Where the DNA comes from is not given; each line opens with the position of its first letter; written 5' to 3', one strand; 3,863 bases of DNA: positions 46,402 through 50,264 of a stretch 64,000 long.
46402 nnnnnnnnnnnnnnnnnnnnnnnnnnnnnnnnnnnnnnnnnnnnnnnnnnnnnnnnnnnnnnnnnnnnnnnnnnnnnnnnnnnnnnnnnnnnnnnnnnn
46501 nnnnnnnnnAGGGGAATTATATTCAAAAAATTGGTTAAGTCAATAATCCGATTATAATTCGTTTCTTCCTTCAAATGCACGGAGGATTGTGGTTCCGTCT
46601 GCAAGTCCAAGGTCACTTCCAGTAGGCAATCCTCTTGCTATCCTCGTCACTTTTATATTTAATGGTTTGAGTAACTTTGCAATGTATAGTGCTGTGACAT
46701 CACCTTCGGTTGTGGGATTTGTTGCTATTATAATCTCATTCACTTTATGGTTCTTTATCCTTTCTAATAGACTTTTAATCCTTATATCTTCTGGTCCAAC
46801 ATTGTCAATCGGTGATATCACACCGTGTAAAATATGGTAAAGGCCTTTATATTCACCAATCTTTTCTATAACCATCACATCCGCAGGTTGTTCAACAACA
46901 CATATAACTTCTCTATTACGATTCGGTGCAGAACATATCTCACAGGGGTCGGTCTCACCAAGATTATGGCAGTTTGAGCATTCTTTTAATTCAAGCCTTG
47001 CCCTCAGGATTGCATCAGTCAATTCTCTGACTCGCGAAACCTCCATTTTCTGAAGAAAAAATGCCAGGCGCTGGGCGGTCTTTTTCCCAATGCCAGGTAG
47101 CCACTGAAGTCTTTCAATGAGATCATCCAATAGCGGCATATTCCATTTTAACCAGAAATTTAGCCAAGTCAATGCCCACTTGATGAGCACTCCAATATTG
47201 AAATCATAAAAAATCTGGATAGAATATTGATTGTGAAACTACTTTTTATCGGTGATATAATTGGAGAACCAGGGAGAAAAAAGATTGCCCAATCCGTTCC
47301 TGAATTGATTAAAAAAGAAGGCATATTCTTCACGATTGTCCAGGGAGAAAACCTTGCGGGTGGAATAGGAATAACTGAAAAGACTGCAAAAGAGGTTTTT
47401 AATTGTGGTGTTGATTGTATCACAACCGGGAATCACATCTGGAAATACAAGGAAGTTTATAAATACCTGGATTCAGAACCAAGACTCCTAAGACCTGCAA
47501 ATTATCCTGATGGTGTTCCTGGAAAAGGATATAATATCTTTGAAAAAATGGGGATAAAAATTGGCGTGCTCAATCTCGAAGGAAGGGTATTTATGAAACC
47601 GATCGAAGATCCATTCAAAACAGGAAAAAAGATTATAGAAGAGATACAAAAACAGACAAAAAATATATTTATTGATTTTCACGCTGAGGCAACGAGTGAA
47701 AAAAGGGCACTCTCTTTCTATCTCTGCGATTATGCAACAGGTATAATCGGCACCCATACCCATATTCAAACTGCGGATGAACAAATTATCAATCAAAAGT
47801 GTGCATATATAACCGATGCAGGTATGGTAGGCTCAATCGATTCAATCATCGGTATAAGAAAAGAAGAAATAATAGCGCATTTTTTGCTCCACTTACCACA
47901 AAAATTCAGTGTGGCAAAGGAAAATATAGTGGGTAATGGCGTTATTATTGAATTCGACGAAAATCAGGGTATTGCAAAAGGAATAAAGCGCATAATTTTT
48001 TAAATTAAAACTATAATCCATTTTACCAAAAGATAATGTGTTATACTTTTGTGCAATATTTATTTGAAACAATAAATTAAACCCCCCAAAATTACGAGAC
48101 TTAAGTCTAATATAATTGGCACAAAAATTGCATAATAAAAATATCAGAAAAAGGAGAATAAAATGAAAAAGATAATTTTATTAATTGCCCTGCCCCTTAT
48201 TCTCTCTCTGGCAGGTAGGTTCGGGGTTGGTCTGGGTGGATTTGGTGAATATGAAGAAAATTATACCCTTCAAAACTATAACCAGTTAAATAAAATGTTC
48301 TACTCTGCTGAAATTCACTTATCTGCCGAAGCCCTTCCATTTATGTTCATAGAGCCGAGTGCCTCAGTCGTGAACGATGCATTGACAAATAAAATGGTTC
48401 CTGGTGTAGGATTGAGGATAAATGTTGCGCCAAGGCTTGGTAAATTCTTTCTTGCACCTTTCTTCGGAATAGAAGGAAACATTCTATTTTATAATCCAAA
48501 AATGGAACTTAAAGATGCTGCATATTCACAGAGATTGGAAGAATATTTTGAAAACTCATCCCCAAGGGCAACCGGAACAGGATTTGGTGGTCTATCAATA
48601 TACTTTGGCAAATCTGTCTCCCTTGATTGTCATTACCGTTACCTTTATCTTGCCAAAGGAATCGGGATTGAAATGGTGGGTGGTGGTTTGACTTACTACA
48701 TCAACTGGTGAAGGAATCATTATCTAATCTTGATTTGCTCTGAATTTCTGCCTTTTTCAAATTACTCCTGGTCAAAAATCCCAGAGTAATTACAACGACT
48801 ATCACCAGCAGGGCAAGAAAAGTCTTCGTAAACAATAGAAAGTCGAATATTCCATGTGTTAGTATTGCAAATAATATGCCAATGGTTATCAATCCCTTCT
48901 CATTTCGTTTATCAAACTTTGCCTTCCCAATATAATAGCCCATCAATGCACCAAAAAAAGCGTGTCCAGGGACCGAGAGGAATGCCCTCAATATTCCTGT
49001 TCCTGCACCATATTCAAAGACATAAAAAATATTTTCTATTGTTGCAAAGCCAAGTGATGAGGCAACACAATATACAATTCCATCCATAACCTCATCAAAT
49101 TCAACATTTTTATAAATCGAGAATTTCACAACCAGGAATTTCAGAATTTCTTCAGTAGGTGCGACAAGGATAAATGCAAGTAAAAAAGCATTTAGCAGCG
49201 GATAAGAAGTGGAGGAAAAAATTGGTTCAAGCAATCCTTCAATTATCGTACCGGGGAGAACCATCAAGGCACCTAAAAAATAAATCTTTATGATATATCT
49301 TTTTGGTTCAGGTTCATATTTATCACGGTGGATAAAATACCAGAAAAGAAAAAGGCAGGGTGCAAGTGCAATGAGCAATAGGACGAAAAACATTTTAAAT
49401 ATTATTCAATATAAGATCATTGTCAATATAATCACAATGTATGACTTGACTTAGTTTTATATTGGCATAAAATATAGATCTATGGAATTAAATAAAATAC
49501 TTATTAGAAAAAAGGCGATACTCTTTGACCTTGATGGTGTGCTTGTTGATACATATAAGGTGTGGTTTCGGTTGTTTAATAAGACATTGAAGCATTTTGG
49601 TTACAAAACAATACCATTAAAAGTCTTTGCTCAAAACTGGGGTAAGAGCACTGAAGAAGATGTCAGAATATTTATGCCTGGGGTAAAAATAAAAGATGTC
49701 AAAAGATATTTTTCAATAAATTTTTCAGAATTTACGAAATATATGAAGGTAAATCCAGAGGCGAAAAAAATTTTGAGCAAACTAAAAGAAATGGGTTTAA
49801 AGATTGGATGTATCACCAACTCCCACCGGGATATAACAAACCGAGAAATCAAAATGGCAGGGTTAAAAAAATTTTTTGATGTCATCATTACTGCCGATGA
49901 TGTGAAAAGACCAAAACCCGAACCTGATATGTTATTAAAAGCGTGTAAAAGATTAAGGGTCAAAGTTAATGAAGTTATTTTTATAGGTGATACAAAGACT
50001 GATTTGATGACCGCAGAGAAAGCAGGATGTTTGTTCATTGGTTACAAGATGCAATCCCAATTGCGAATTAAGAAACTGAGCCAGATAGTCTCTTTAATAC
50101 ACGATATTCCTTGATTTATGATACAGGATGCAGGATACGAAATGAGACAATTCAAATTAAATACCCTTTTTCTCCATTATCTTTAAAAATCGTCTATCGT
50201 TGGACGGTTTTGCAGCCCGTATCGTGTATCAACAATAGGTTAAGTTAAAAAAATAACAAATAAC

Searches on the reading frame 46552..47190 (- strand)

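Call 4: search_protein_families(library=pfam, proteins=[window:46552-47190:-], max_evalue=0.01)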
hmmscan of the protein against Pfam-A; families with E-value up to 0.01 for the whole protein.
window:46552-47190:- (212 aa): 6 families
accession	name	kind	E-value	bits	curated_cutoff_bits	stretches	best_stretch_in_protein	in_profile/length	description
PF13662.12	Toprim_4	-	1.1e-27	96.5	25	1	95-185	2-85/85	Toprim domain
PF21176.3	RecR_HhH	-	1.9e-13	50.4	27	1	21-64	1-44/45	RecR, helix-hairpin-helix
PF01751.28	Toprim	-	2e-13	50.8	23.1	1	95-182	1-94/96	Toprim domain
PF02132.21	RecR_ZnF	-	8.8e-08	32.2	22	1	69-87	2-20/21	RecR, Cys4-zinc finger domain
PF21175.2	RecR_C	-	3.7e-06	26.7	22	1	187-209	1-23/24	RecR, C-terminal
PF14520.12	HHH_5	-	0.00059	20.7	27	1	25-48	34-57/57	Helix-hairpin-helix domain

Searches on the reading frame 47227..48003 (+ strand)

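Call 50: search_protein_families(library=pfam, proteins=[window:47227-48003:+], max_evalue=0.00001)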
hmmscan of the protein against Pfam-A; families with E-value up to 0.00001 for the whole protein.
window:47227-48003:+ (258 aa): 2 families
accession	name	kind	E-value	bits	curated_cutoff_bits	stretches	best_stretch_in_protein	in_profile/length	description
PF13277.11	YmdB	-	6.9e-98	327.4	27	1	6-256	1-253/253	YmdB-like protein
PF00149.33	Metallophos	-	1.7e-06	29.1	21.5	1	4-180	2-190/191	Calcineurin-like phosphoesterase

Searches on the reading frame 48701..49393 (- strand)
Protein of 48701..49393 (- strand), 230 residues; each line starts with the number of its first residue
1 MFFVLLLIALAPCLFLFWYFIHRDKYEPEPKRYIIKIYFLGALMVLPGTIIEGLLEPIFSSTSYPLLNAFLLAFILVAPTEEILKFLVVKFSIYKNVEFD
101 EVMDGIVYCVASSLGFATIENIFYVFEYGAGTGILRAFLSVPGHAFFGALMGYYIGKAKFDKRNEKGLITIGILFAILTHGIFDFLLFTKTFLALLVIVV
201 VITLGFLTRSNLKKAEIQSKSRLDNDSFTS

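Call 70: search_protein_families(library=pfam, proteins=[window:48701-49393:-], max_evalue=0.0001)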
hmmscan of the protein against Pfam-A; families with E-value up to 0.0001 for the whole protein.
window:48701-49393:- (230 aa): 1 family
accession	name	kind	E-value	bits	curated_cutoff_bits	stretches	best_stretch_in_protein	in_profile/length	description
PF13367.11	PrsW-protease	-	2.6e-38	132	23.5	1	29-202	1-192/196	PrsW family intramembrane metalloprotease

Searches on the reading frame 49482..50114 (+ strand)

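Call 70: search_protein_families(library=pfam, proteins=[window:49482-50114:+], max_evalue=0.0001)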
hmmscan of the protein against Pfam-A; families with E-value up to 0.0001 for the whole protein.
window:49482-50114:+ (210 aa): 5 families
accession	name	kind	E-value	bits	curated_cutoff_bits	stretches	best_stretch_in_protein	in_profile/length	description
PF13419.12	HAD_2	-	9.1e-45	153.4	23.8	1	13-187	1-177/178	Haloacid dehalogenase-like hydrolase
PF00702.32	Hydrolase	-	1.3e-33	117.5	26.4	1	11-182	2-191/191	haloacid dehalogenase-like hydrolase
PF13242.12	Hydrolase_like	-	4.2e-08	33.4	22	1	144-188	3-48/75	HAD-hyrolase-like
PF06941.18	NT5C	-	6.1e-06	26.7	24.8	1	12-117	3-94/180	5' nucleotidase, deoxy (Pyrimidine), cytosolic type C protein (NT5C)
PF12710.13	HAD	-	4.2e-05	24.5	27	1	13-178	1-188/189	haloacid dehalogenase-like hydrolase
